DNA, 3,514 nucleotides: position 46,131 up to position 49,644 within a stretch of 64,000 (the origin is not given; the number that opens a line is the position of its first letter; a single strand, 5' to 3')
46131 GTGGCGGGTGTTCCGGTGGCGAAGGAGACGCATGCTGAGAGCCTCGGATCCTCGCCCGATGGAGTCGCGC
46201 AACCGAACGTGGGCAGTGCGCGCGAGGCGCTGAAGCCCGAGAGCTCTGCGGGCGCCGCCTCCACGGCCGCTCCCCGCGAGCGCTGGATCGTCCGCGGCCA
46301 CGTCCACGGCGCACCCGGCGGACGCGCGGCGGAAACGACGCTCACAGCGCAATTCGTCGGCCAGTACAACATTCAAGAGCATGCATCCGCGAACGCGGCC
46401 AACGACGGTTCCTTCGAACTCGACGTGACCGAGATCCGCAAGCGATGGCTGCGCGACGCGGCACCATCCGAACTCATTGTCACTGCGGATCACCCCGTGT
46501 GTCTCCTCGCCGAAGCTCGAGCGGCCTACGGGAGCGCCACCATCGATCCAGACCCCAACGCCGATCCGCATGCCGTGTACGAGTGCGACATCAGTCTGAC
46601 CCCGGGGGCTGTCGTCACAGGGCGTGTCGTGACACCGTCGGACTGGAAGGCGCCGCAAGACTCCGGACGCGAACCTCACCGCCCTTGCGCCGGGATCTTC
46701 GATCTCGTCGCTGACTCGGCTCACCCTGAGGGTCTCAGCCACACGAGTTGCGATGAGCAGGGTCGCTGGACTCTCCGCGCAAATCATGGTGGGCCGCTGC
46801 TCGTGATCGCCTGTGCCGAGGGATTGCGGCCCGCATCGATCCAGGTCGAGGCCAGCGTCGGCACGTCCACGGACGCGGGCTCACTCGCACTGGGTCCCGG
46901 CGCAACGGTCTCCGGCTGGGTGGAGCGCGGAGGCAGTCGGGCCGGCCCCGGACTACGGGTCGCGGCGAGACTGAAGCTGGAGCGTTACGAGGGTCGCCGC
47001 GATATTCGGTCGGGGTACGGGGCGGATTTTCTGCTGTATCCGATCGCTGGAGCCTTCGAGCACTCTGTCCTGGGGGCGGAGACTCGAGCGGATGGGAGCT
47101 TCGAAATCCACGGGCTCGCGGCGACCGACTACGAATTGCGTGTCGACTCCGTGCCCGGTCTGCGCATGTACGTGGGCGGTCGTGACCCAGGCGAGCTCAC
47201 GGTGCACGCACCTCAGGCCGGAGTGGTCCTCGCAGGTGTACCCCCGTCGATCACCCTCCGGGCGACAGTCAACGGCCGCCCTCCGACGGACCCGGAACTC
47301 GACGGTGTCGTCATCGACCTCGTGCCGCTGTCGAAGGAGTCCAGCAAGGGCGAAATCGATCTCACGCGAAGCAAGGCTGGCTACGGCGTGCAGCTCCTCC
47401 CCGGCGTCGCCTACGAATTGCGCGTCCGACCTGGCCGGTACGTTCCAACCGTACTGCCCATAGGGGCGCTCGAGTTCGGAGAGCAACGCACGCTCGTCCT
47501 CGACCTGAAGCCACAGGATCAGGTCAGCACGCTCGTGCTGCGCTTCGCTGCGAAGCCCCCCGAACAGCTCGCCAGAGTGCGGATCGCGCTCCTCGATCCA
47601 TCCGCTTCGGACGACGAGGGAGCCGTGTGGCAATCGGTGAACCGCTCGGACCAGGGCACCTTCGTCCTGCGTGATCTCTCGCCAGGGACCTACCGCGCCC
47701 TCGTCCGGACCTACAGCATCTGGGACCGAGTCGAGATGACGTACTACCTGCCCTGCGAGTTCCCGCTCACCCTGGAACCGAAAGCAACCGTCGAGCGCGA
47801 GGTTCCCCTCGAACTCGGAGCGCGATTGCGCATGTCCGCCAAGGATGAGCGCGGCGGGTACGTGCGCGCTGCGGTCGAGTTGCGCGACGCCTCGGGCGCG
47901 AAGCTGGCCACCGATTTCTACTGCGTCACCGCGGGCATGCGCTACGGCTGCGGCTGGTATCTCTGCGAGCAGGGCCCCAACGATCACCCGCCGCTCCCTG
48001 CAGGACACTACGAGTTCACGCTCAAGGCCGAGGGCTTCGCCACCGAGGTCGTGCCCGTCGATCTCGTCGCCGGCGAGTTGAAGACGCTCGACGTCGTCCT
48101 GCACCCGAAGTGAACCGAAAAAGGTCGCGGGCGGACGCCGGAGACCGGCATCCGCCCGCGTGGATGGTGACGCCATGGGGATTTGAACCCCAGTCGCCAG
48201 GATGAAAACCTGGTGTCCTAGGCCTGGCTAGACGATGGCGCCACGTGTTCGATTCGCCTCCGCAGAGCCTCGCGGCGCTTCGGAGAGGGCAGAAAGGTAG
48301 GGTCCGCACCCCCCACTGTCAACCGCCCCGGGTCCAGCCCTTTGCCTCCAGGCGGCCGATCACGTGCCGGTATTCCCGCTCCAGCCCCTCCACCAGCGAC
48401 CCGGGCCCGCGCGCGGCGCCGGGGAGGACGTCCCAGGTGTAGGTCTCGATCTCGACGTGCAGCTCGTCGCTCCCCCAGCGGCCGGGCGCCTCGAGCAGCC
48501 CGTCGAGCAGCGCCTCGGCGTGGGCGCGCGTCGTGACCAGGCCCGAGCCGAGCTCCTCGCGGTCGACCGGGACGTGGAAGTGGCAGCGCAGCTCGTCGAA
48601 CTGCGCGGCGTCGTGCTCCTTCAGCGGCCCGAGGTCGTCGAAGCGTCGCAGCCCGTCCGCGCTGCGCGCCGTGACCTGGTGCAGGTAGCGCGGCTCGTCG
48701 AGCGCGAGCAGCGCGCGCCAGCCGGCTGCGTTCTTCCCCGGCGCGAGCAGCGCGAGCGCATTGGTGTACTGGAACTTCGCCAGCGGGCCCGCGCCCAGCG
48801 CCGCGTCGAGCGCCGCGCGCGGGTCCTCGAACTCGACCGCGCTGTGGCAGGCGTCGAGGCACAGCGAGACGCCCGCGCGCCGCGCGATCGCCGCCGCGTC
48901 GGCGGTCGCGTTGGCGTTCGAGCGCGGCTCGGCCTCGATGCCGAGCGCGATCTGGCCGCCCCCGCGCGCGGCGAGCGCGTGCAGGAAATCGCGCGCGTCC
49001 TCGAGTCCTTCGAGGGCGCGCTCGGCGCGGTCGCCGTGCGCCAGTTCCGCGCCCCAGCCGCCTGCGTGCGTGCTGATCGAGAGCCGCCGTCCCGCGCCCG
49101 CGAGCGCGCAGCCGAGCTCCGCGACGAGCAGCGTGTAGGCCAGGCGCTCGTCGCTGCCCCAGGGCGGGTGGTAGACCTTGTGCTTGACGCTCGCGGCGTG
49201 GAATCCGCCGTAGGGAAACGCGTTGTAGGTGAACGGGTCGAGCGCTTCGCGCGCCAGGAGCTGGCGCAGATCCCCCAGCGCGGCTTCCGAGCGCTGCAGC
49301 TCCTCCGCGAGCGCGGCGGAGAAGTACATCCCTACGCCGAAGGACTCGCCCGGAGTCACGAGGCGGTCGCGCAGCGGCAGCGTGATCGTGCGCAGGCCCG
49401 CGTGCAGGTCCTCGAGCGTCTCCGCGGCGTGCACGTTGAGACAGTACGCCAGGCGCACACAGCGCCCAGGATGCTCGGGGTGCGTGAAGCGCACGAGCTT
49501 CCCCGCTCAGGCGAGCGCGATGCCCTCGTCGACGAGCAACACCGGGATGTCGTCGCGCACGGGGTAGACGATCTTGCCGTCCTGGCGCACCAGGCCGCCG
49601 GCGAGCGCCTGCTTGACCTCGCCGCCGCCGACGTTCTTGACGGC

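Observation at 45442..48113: ECF sigma factor covalently fused to a transmembrane segment and about 600 aa of periplasmic beta-sandwich repeats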

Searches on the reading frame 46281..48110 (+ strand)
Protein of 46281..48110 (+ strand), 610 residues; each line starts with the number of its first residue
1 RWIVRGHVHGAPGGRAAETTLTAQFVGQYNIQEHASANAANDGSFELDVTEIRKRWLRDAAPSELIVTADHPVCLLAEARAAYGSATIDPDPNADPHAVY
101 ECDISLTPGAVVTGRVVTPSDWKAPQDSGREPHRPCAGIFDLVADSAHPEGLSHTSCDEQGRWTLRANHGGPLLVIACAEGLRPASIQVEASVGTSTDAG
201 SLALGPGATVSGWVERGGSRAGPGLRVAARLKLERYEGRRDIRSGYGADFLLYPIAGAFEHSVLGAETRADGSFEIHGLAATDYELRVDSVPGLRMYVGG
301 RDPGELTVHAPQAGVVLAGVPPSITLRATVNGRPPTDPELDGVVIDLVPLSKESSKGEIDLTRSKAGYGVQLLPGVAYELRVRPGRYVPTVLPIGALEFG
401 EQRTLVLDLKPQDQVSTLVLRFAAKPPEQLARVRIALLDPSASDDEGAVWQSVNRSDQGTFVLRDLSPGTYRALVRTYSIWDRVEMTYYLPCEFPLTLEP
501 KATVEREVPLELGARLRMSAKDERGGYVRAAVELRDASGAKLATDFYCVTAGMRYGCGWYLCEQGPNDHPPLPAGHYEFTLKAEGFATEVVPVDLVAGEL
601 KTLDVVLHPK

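Call 43: search_protein_representatives(protein=window:46281-48110:+)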
Query: 610 residues. Proteins with E-value up to 0.001 (for the whole library): 310; up to 1e-10: 140; up to 1e-30: 14. The best 150 are listed.
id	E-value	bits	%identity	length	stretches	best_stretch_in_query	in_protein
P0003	1.0e-232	790.5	61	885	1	1-610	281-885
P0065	1.2e-150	519.4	45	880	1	1-608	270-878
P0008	2.7e-142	491.8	45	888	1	1-607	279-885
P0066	3.0e-131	455.4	42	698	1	1-608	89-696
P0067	5.1e-126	438.1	42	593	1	24-607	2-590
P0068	3.6e-123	428.7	40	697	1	1-608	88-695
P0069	4.2e-109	382.2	41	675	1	1-608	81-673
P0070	4.1e-48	180.8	41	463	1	1-292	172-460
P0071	1.1e-37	146.4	32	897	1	3-604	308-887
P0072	3.6e-36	141.3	30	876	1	2-608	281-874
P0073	2.5e-35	138.6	45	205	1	446-607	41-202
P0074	1.3e-31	126.3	58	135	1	296-416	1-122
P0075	4.9e-31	124.4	82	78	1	540-610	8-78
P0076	5.5e-31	124.2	72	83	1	528-608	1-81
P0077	1.6e-29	119.4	29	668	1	4-607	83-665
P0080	5.2e-27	111.1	29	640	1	2-607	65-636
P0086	1.3e-23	99.9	30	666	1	1-607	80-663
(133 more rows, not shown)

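Call 45: find_encoding_contigs(protein=P0066, flank=6000, max_places=3)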
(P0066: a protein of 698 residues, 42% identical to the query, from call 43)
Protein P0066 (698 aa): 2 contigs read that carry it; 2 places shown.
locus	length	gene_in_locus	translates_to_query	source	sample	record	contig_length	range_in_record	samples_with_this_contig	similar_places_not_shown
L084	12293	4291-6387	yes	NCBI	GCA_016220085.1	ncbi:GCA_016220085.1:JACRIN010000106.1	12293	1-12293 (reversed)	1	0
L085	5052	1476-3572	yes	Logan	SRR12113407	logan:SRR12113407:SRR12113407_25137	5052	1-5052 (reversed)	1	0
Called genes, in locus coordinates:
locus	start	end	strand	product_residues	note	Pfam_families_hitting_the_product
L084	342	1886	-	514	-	-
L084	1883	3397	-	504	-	-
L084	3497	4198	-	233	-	PF03167:UDG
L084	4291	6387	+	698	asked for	PF13620:CarboxypepD_reg (faint)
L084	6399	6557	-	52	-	-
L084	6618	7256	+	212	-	PF12857:TOBE_3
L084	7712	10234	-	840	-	PF03030:H_PPase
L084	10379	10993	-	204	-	PF09335:VTT_dom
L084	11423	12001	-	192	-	-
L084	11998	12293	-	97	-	?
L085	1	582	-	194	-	?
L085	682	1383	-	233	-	PF03167:UDG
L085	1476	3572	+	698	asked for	PF13620:CarboxypepD_reg (faint)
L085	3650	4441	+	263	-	PF12857:TOBE_3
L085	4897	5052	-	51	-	?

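Call 46: find_encoding_contigs(protein=P0069, flank=6000, max_places=3)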
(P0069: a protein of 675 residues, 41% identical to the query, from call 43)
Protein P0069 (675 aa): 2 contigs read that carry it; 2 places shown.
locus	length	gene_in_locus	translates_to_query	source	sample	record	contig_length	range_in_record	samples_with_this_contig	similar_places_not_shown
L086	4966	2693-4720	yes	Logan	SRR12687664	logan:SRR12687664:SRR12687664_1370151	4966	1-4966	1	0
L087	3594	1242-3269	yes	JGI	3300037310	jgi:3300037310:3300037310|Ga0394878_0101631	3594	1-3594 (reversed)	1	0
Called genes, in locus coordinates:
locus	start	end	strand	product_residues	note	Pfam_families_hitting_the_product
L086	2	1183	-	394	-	?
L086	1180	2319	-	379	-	PF25876:HH_MFP_RND, PF25954:Beta-barrel_RND_2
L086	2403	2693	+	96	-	-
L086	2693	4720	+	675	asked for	PF13620:CarboxypepD_reg (faint)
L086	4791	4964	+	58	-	?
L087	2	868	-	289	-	?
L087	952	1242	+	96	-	-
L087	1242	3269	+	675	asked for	PF13620:CarboxypepD_reg (faint)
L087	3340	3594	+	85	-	?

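Call 52: search_protein_families(library=pfam, proteins=[L086:2403-2690:+, P0066], max_evalue=0.01)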
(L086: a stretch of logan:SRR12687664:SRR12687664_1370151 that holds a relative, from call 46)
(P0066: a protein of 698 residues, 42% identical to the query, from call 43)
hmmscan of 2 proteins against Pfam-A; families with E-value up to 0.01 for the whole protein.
L086:2403-2690:+ (96 aa): 0 families

P0066 (698 aa): 4 families
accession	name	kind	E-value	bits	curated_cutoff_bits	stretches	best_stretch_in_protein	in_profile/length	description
PF13620.12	CarboxypepD_reg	-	2.7e-23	82.6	32.3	3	659-695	44-81/82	Carboxypeptidase regulatory-like domain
PF08308.17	PEGA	-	7.9e-05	22.9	20.8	1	660-697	32-69/71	PEGA domain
PF17210.9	SdrD_B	-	8.1e-05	23.2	29.7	0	351-379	40-68/112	SdrD B-like domain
PF13715.12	CarbopepD_reg_2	-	8.7e-05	22.9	32.2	0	660-695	41-76/88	CarboxypepD_reg-like domain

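Call 64: find_encoding_contigs(protein=P0080, flank=6000, max_places=2)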
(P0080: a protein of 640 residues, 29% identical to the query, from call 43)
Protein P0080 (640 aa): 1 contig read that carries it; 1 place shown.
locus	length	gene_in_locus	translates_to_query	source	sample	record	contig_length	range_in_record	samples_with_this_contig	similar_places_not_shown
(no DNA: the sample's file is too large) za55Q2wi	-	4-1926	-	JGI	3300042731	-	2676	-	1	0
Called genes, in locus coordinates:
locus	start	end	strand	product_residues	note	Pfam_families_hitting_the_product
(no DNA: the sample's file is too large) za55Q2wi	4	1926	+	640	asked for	PF13620:CarboxypepD_reg, PF13715:CarbopepD_reg_2 (faint)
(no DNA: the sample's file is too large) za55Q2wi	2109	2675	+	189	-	?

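Call 65: find_encoding_contigs(protein=P0086, flank=6000, max_places=2)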
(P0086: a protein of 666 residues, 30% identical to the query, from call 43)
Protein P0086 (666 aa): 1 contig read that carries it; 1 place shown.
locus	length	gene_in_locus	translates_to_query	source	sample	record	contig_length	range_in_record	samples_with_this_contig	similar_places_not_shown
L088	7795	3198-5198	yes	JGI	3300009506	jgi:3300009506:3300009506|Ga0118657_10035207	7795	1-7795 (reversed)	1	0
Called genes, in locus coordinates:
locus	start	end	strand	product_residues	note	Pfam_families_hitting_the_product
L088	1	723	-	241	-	?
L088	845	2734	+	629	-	PF13292:DXP_synthase_N, PF00676:E1_dh (weak), PF02779:Transket_pyr, PF02780:Transketolase_C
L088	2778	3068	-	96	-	PF10387:DUF2442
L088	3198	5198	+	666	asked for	PF08308:PEGA (faint), PF13620:CarboxypepD_reg (weak), PF13715:CarbopepD_reg_2 (faint), PF13620:CarboxypepD_reg (weak)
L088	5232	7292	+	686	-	PF10670:DUF4198 (faint), PF13620:CarboxypepD_reg (weak), PF13715:CarbopepD_reg_2 (faint), PF08308:PEGA (weak)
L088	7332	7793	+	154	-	?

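Call 66: find_encoding_contigs(protein=P0077, flank=6000, max_places=2)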
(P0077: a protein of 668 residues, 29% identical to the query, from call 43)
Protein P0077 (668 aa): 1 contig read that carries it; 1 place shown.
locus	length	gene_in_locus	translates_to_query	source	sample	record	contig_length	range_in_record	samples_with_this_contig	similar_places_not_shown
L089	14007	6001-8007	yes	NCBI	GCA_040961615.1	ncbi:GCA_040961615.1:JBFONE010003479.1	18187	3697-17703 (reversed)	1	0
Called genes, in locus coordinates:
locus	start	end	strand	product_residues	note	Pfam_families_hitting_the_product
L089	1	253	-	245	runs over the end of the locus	?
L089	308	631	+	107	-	-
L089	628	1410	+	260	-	PF07264:EI24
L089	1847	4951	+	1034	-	PF12419:DUF3670, PF00176:SNF2-rel_dom, PF00271:Helicase_C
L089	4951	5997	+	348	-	-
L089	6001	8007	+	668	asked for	PF13620:CarboxypepD_reg, PF13715:CarbopepD_reg_2 (faint), PF08308:PEGA (faint)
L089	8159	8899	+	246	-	-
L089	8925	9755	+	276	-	-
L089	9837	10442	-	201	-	-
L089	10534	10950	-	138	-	PF01934:HepT-like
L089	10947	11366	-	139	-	PF01909:NTP_transf_2, PF18765:Polbeta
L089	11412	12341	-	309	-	PF01522:Polysacc_deac_1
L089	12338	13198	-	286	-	PF00069:Pkinase, PF01636:APH (faint), PF07714:PK_Tyr_Ser-Thr (faint)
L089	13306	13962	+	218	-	-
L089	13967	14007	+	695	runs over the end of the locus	-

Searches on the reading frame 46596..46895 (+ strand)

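Call 72: search_protein_families(library=pfam, proteins=[window:46596-46895:+], max_evalue=0.1)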
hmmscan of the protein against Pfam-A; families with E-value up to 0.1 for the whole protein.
window:46596-46895:+ (100 aa): 1 family
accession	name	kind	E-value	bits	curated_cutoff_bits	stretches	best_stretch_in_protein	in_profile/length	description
PF13620.12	CarboxypepD_reg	-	0.028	15.2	32.3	1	48-94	30-77/82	Carboxypeptidase regulatory-like domain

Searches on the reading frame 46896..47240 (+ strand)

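Call 72: search_protein_families(library=pfam, proteins=[window:46896-47240:+], max_evalue=0.1)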
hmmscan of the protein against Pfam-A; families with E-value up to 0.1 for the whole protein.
window:46896-47240:+ (115 aa): 2 families
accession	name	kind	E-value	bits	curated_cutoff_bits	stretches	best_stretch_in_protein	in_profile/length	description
PF13620.12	CarboxypepD_reg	-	0.0036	18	32.3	1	57-85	28-56/82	Carboxypeptidase regulatory-like domain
PF13715.12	CarbopepD_reg_2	-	0.046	14.2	32.2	1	55-86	22-53/88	CarboxypepD_reg-like domain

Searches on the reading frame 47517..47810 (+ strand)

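Call 72: search_protein_families(library=pfam, proteins=[window:47517-47810:+], max_evalue=0.1)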
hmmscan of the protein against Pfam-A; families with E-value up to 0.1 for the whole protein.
window:47517-47810:+ (98 aa): 1 family
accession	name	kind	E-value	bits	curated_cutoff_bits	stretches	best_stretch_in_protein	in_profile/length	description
PF13620.12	CarboxypepD_reg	-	0.057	14.2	32.3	1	35-64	26-55/82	Carboxypeptidase regulatory-like domain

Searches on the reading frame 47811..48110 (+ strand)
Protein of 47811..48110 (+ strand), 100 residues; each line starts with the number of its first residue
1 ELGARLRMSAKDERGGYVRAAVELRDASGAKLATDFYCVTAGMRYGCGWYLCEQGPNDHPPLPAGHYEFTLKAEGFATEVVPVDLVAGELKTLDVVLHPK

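Call 72: search_protein_families(library=pfam, proteins=[window:47811-48110:+], max_evalue=0.1)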
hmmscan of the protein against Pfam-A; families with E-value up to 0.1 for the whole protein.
window:47811-48110:+ (100 aa): 2 families
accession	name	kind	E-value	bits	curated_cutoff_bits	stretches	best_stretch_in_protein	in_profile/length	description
PF13620.12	CarboxypepD_reg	-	0.00025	21.8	32.3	1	61-97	44-81/82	Carboxypeptidase regulatory-like domain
PF08308.17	PEGA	-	0.0038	17.5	20.8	1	54-99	24-69/71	PEGA domain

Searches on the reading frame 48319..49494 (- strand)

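Call 52: search_protein_families(library=pfam, proteins=[window:48319-49494:-], max_evalue=0.01)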
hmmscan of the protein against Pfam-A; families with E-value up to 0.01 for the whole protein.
window:48319-49494:- (391 aa): 1 family
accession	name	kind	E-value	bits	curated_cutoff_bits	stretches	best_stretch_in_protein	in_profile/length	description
PF01261.30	AP_endonuc_2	-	0.00057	20.1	31.1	1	140-235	87-177/249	Xylose isomerase-like TIM barrel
